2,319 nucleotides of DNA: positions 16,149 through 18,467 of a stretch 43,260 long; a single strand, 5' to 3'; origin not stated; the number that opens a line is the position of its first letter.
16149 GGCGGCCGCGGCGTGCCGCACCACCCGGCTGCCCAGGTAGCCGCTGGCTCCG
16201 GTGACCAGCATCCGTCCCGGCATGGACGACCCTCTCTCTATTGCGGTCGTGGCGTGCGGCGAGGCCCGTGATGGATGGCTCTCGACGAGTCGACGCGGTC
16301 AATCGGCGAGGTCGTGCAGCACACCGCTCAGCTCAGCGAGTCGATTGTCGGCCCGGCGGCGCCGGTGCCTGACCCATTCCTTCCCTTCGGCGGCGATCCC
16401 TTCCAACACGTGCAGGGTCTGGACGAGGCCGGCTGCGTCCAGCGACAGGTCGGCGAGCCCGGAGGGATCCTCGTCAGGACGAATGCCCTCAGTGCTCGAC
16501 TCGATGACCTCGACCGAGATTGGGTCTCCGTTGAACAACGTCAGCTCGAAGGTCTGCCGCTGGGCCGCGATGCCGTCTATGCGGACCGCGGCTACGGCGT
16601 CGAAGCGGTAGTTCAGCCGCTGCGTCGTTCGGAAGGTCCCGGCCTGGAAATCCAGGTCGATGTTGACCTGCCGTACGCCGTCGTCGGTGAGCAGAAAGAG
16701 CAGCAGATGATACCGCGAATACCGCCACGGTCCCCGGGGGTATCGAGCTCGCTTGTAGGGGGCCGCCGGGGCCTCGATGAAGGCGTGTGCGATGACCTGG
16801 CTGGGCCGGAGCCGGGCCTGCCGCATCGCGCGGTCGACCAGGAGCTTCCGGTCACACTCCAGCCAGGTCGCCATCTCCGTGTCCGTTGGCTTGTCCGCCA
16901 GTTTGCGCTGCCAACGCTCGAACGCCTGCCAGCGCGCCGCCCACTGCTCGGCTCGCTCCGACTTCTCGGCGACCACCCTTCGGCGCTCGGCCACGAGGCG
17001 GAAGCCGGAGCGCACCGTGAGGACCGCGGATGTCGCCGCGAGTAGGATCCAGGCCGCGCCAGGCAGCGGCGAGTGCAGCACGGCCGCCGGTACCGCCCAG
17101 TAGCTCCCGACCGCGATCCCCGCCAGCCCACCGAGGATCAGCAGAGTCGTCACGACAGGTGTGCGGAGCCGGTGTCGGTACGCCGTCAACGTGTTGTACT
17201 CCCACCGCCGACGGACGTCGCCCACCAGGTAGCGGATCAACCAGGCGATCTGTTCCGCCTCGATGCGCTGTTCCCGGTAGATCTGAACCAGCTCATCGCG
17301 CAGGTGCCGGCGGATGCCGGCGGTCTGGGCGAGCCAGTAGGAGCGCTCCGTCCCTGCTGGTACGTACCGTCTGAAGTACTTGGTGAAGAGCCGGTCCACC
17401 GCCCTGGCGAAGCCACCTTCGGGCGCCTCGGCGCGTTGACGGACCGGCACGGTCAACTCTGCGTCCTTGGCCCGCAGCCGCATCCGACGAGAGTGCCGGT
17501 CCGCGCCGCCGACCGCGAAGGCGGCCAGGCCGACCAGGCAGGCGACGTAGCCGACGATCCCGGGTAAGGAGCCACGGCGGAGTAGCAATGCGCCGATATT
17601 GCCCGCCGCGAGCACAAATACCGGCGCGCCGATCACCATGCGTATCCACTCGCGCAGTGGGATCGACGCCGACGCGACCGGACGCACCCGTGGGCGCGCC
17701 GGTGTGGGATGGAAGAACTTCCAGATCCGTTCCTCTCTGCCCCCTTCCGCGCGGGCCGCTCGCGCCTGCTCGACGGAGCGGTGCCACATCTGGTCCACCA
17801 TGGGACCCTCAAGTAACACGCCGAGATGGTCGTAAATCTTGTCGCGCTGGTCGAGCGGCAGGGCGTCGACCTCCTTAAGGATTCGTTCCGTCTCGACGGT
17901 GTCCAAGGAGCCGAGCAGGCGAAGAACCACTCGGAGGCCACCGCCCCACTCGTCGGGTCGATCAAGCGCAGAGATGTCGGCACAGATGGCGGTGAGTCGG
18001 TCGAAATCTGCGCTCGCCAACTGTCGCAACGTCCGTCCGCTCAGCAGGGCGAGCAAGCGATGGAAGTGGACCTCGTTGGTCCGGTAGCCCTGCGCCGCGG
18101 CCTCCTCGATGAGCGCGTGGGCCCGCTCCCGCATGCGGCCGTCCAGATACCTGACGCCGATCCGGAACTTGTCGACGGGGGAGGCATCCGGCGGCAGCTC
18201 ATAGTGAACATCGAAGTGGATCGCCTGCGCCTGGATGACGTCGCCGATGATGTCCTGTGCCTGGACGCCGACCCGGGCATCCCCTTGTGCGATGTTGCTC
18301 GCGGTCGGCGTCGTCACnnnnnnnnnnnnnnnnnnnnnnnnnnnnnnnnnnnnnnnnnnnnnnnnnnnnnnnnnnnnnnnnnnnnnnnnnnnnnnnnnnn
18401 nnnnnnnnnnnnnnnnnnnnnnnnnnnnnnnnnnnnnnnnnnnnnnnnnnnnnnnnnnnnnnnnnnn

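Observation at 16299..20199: Nudix(NrtR-like) - PNP-family nucleosidase - four-TM protein operon: candidate undescribed nucleotide-depletion conflict system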

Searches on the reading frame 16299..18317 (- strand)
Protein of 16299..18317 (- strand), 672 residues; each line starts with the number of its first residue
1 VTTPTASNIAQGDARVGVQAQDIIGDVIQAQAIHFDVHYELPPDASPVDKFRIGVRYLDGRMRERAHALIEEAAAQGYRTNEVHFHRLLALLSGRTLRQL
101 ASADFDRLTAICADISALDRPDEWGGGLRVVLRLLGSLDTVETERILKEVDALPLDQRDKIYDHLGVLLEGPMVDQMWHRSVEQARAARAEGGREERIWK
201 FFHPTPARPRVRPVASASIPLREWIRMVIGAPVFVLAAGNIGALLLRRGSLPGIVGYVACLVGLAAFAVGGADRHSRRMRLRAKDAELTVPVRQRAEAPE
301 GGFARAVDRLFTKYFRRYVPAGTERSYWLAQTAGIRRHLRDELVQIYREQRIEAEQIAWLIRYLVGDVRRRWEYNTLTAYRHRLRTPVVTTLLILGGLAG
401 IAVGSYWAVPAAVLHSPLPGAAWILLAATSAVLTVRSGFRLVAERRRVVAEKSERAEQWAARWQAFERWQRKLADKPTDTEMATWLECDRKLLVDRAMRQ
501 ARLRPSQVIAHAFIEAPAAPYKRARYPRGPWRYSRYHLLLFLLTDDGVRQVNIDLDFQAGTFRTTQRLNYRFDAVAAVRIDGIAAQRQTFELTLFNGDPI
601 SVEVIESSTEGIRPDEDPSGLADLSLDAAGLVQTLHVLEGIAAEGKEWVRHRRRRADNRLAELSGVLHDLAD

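Call 3: search_protein_families(library=pfam, proteins=[window:16299-18317:-], max_evalue=0.1)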
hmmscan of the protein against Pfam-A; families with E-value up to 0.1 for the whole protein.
window:16299-18317:- (672 aa): 1 family
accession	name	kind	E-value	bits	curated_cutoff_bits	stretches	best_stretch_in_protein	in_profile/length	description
PF21474.3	DNApolII_N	-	0.0099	16.1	25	0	319-337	11-29/36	DNA polymerase II, N-terminal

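Call 4: search_protein_families(library=padloc, proteins=[window:16299-18317:-], max_evalue=0.1)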
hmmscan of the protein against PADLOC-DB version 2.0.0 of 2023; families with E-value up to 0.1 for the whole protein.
window:16299-18317:- (672 aa): 0 families

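Call 5: search_protein_families(library=ncbifam, proteins=[window:16299-18317:-], max_evalue=0.1)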
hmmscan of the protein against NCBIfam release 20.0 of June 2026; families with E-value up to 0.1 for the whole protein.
window:16299-18317:- (672 aa): 0 families

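Call 6: find_homologous_proteins(query=window:16299-18317:-)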
Query window:16299-18317:- (672 aa): 146 proteins with E <= 0.001 among 8000 candidates; the best 120 are listed.
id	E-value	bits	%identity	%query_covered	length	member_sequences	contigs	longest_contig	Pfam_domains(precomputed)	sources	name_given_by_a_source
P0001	0.0e+0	1498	100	100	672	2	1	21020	-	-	-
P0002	0.0e+0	1052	71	100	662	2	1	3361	-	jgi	jgi:hypothetical protein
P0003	0.0e+0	1017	69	100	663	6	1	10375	-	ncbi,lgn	ncbi:hypothetical protein ACWEH1_21405 [Micromonospora chersina]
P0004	5.2e-285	965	67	100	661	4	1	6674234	-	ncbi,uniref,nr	ncbi:hypothetical protein GA0074696_2050 [Micromonospora purpureochromogenes]|uniref:Uncharacterized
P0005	6.8e-279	945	66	100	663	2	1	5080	-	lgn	-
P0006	1.5e-277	940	65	100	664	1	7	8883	-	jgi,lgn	jgi:hypothetical protein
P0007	1.5e-276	937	65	100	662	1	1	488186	PF23933.2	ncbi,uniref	ncbi:hypothetical protein AB0J90_03470 [Micromonospora sp. NPDC049523]|uniref:hypothetical protein n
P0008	2.3e-276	936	64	100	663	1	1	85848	-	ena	-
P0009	4.2e-273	926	65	100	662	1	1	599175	-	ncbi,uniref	ncbi:hypothetical protein ACFHW0_02545 [Micromonospora sp. LOL_025]|uniref:hypothetical protein n=1 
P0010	8.0e-273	925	63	100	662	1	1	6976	-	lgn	-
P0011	1.0e-272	924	63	100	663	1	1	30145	-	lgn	-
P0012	1.7e-272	924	64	100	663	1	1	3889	-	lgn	-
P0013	1.0e-268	911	64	100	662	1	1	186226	-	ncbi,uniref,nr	ncbi:hypothetical protein RM555_12340 [Micromonospora sp. DSM 115977]|uniref:Uncharacterized protein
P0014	4.1e-268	909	63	100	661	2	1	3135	-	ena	-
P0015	5.0e-268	909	63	100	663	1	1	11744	-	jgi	jgi:hypothetical protein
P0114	1.2e-169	584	46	99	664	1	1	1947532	-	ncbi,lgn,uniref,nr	ncbi:hypothetical protein [Actinomadura macrotermitis]|uniref:Uncharacterized protein n=1 Tax=Actino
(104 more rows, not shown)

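Call 8: find_related_loci(query=window:16299-18317:-, collection=genome_contigs, flank=10000)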
Query window:16299-18317:- (672 aa) in genome_contigs; peptide patterns used: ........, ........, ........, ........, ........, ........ (x = any residue, [..] = any of these).
123 stretches matched a pattern; 47 encode a relative of the query (tblastn E <= 1e-3); 47 distinct loci.
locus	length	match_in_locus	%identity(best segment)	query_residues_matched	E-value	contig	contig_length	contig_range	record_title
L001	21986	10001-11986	65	1-672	0e+0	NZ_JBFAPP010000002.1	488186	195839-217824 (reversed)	Micromonospora sp. NPDC049523 NPDC049523_95_B11.ctg-0002, whole genome shotgun sequence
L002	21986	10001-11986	61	1-672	0e+0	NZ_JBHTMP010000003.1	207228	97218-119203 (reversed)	Micromonospora sonneratiae strain JCM 31037 GCM70027354_43, whole genome shotgun sequence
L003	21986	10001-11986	62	1-672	0e+0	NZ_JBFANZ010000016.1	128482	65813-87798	Micromonospora sp. NPDC049679 NPDC049679_104_G3.ctg-0016, whole genome shotgun sequence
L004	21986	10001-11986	62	1-672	0e+0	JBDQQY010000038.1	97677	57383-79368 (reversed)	Micromonosporaceae bacterium B7E4 B7E4_contig_38, whole genome shotgun sequence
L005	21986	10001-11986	62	1-672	0e+0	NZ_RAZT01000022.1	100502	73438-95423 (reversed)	Micromonospora musae strain MS1-9 contig0022, whole genome shotgun sequence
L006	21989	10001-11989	56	1-672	0e+0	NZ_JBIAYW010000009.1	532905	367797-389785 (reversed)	Dactylosporangium sp. NPDC000521 NPDC000521_6_G3.ctg-0009, whole genome shotgun sequence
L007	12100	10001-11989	56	1-672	0e+0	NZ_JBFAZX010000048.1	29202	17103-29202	Dactylosporangium sp. NPDC051484 NPDC051484_16_G10.ctg-0048, whole genome shotgun sequence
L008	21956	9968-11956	61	1-672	0e+0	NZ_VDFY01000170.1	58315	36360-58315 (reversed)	Micromonospora orduensis strain S2509 NODE_25_length_58315_cov_13.3608_ID_49, whole genome shotgun sequence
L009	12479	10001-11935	57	5-658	0e+0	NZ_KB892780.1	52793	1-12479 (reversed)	Actinopolymorpha alba DSM 45243 B141DRAFT_scaffold_50.51, whole genome shotgun sequence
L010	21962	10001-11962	52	1-670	0e+0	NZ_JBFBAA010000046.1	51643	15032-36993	Actinoplanes sp. NPDC051470 NPDC051470_295_C1.ctg-0046, whole genome shotgun sequence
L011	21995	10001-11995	53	1-672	0e+0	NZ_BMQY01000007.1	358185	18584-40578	Couchioplanes caeruleus subsp. azureus strain JCM 3246 sequence07, whole genome shotgun sequence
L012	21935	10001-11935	49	19-667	0e+0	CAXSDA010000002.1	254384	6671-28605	MAG: uncultured Actinoplanes sp. isolate private_X4_metawrap_bin.14 genome assembly, contig: private_X4_metawrap_bin.14_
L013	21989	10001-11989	62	1-672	0e+0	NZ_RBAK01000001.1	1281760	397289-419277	Micromonospora endolithica strain JCM 12677 contig0001, whole genome shotgun sequence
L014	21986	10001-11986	45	1-669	2e-169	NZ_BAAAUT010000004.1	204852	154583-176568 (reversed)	Planomonospora alba strain JCM 9373 sequence004, whole genome shotgun sequence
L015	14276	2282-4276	46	1-672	4e-166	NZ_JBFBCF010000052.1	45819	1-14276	Streptosporangium sp. NPDC051022 NPDC051022_149_C3.ctg-0052, whole genome shotgun sequence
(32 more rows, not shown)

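Call 30: predict_structure(alignment_id=A1)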
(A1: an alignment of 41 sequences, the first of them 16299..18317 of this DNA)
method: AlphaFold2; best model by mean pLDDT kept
length: 672 residues; sequences in the alignment: 41
mean_pLDDT: 80.7   pTM: 0.76
mean pLDDT of the five models: 80.7, 80.6, 80.3, 79.8, 78.2
residues with pLDDT >= 90: 261; 70-90: 288; 50-70: 71; < 50: 52
segments of 3 or more residues with pLDDT < 50: 1-36, 576-585
pLDDT, mean of each block of 10 residues (from residue 1): 27 31 36 48 88 92 91 92 93 79 86 78 85 75 79 90 74 81 89 89 89 89 89 92 83 89 93 93 87 61 87 94 93 91 87 88 96 92 92 94 90 84 91 91 92 95 95 90 92 90 79 76 82 87 77 88 77 52 49 52 52 72 81 73 68 75 77 64
secondary structure, 60 per line:
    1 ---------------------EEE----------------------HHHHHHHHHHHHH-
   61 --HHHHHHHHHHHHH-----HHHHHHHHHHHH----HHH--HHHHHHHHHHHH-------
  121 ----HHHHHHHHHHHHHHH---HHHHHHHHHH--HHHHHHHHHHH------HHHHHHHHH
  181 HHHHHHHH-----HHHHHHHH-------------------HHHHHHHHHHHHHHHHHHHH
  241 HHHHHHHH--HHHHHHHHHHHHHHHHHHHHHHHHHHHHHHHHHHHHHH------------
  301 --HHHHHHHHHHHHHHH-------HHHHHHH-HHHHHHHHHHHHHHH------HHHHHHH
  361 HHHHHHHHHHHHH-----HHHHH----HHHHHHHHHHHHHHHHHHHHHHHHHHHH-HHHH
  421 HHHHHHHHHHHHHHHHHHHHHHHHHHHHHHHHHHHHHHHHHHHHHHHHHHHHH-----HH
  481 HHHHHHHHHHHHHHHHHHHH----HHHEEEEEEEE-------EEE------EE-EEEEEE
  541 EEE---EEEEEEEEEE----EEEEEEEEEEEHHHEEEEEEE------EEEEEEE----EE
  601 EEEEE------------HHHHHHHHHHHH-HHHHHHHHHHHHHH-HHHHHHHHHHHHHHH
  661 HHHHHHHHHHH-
elements in order: E22-24 H47-59 H63-75 H81-92 H102-113 H125-139 H143-152 H155-165 H172-188 H194-201 H221-248 H251-288 H303-317 H325-331 H333-347 H354-373 H379-383 H388-415 H417-473 H479-500 E508-515 E523-525 E535-543 E547-556 E561-571 E575-581 E588-594 E599-605 H618-629 H631-644 H646-671

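Call 33: fold_search(model_id=the predicted structure, library=pdb)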
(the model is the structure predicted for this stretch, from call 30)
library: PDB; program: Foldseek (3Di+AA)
matches with E <= 10: 792; with E <= 0.001: 0
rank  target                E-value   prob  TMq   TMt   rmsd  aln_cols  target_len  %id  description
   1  6l7e_A                3.0e-02  0.20  0.10  0.04  67.6       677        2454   11  Toxin Complex TcdA1-TcdB1-TccC2 (released 2020-11-04)
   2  9rtt_Q                4.6e-02  0.47  0.13  0.11  41.3       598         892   12  Activated Elongation Complex with IWS1 and ELOF1 (released 2025-09-03)
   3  5c5b_D                6.2e-02  0.20  0.08  0.14  49.3       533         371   11  Crystal Structure of Human APPL BAR-PH Heterodimer (released 2016-06-22)
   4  9pkq_A                6.8e-02  0.30  0.12  0.16  30.9       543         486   11  Structure of the cytoplasmic domain of unliganded human Tom70, open and closed conformations (released 2026-03-18)
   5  5c5b_C                8.1e-02  0.28  0.10  0.16  50.0       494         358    8  Crystal Structure of Human APPL BAR-PH Heterodimer (released 2016-06-22)
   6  6rw6_A                8.1e-02  0.12  0.09  0.03  64.6       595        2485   12  Cryo-EM structure of Photorhabdus luminescens TcdA1 (released 2019-10-23)
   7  5c5b_B                8.4e-02  0.18  0.09  0.13  50.9       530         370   10  Crystal Structure of Human APPL BAR-PH Heterodimer (released 2016-06-22)
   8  9pkq_B                8.8e-02  0.28  0.12  0.16  31.8       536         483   13  Structure of the cytoplasmic domain of unliganded human Tom70, open and closed conformations (released 2026-03-18)
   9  9y6s_7C               9.2e-02  0.60  0.14  0.04  54.8       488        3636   10  96-nm repeat of the Leishmania tarentolae doublet microtubule (released 2025-12-17)
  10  8pkp_V                1.0e-01  0.15  0.10  0.12  40.0       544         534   11  Cryo-EM structure of the apo Anaphase-promoting complex/cyclosome (APC/C) at 3.2 Angstrom resolution (released 2023-07-19)
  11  8w20_A                1.3e-01  0.11  0.08  0.07  55.4       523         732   12  Umb1 umbrella toxin particle (released 2024-04-17)
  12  4o9y_G                1.3e-01  0.08  0.08  0.03  69.7       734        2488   10  Crystal Structure of TcdA1 (released 2014-02-26)
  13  6iv3_B                1.6e-01  0.10  0.05  0.11  28.7       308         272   14  Crystal structure of a bacterial Bestrophin homolog from Klebsiella pneumoniae with a mutation W252A (released 2019-11-13)
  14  4k1c_B                1.6e-01  0.10  0.07  0.12  39.3       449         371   12  VCX1 Calcium/Proton Exchanger (released 2013-05-08)
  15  6ivq_B                1.7e-01  0.08  0.05  0.10  28.6       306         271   14  Crystal structure of a membrane protein S19A (released 2019-11-06)
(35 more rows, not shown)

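Call 34: find_encoding_contigs(protein=P0004, flank=10000, max_places=2)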
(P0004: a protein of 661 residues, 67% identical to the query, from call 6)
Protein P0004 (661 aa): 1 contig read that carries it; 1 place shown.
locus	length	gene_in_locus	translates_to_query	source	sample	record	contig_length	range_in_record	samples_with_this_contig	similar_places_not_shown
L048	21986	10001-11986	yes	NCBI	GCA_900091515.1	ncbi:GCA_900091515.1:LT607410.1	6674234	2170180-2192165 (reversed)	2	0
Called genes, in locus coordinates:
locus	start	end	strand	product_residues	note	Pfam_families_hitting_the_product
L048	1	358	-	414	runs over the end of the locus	PF01565:FAD_binding_4, PF04030:ALO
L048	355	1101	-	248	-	-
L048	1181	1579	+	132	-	-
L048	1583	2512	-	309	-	PF00296:Bac_luciferase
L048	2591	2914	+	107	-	PF01022:HTH_5, PF12802:MarR_2, PF12840:HTH_20, PF13412:HTH_24, PF21476:PF0610-like_N (faint)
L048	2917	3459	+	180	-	PF10604:Polyketide_cyc2, PF08327:AHSA1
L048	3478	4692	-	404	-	PF01266:DAO (faint), PF01494:FAD_binding_3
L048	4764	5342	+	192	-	PF00440:TetR_N, PF17940:TetR_C_31, PF13977:TetR_C_6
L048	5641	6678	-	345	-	-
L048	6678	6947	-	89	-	-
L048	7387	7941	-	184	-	PF05685:Uma2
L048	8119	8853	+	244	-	PF00293:NUDIX, PF21906:WHD_NrtR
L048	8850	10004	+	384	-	PF01048:PNP_UDP_1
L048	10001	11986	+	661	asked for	-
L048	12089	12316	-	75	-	-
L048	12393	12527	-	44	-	-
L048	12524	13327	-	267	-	PF01135:PCMT (weak), PF13489:Methyltransf_23, PF01209:Ubie_methyltran, PF01728:FtsJ (weak), PF13847:Methyltransf_31, PF08241:Methyltransf_11, PF08242:Methyltransf_12, PF13649:Methyltransf_25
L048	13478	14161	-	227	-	-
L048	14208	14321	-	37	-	-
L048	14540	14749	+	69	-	-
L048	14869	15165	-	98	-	-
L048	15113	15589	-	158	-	-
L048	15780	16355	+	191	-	PF00440:TetR_N, PF16925:TetR_C_13, PF21993:TetR_C_13_2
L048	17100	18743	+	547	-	-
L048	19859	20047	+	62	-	-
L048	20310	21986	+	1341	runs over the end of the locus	-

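Call 35: find_encoding_contigs(protein=P0114, flank=10000, max_places=2)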
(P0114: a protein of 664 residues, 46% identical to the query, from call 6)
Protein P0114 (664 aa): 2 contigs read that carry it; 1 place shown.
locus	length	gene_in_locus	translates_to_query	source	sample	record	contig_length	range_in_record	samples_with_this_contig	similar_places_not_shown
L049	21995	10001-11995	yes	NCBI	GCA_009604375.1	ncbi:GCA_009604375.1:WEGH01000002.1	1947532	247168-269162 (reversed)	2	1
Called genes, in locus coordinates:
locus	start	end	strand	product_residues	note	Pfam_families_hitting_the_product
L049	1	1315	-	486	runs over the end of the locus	-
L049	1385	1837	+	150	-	PF10502:Peptidase_S26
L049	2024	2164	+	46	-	-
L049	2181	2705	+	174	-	PF07291:MauE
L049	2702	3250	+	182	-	PF00578:AhpC-TSA (weak)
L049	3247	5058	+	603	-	PF00005:ABC_tran, PF13304:AAA_21 (faint)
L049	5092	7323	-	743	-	PF00141:peroxidase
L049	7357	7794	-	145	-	PF01475:FUR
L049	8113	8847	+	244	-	PF00293:NUDIX, PF21906:WHD_NrtR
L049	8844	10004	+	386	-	PF01048:PNP_UDP_1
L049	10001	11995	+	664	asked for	-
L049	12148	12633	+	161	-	-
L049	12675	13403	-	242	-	PF00106:adh_short, PF08659:KR, PF13561:adh_short_C2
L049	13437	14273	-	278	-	PF00106:adh_short, PF08659:KR, PF13561:adh_short_C2, PF08643:DUF1776 (faint)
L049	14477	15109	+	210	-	PF00440:TetR_N (weak)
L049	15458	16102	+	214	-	PF14016:DUF4232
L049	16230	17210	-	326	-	PF00248:Aldo_ket_red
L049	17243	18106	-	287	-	PF00892:EamA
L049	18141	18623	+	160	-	PF12802:MarR_2 (weak), PF13404:HTH_AsnC-type, PF13412:HTH_24, PF01037:AsnC_trans_reg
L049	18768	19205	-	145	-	PF01425:Amidase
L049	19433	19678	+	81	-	-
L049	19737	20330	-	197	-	PF20611:DUF6801 (weak)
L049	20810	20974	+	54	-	PF12833:HTH_18 (weak)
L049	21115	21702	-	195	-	PF20611:DUF6801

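Call 57: search_protein_families(library=pfam, alignment_id=A1, max_evalue=0.1)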
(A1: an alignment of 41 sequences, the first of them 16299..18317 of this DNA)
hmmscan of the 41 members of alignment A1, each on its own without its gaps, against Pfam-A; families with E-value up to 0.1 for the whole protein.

A. member 1, window:16299-18317:- (672 aa): 1 family
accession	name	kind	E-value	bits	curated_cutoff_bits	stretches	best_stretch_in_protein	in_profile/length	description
PF21474.3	DNApolII_N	-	0.0099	16.1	25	0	319-337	11-29/36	DNA polymerase II, N-terminal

B. families by the number of members that match (of 41 scanned): 19 families
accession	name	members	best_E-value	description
PF23933.1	DUF7269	3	1.7e-05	Family of unknown function (DUF7269)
PF14110.11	DUF4282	2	0.0071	Domain of unknown function (DUF4282)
PF04932.20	Wzy_C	2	0.0087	O-Antigen ligase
PF01724.21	DUF29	2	0.023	Domain of unknown function DUF29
PF07609.16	DUF1572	2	0.048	Protein of unknown function (DUF1572)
PF00487.30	FA_desaturase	1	0.0042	Fatty acid desaturase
PF01988.24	VIT1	1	0.0074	VIT family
PF21474.3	DNApolII_N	1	0.0099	DNA polymerase II, N-terminal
PF06450.18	NhaB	1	0.011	Bacterial Na+/H+ antiporter B (NhaB)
PF12666.12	PrgI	1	0.017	PrgI family protein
PF07254.17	Cpta_toxin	1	0.047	Membrane-bound toxin component of toxin-antitoxin system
PF20990.2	DUF2207_C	1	0.047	Predicted membrane protein (DUF2207) C-terminal domain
PF20154.4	LNT_N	1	0.047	Apolipoprotein N-acyltransferase N-terminal domain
PF19378.4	DUF5953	1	0.053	Family of unknown function (DUF5953)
PF00733.27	Asn_synthase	1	0.061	Asparagine synthase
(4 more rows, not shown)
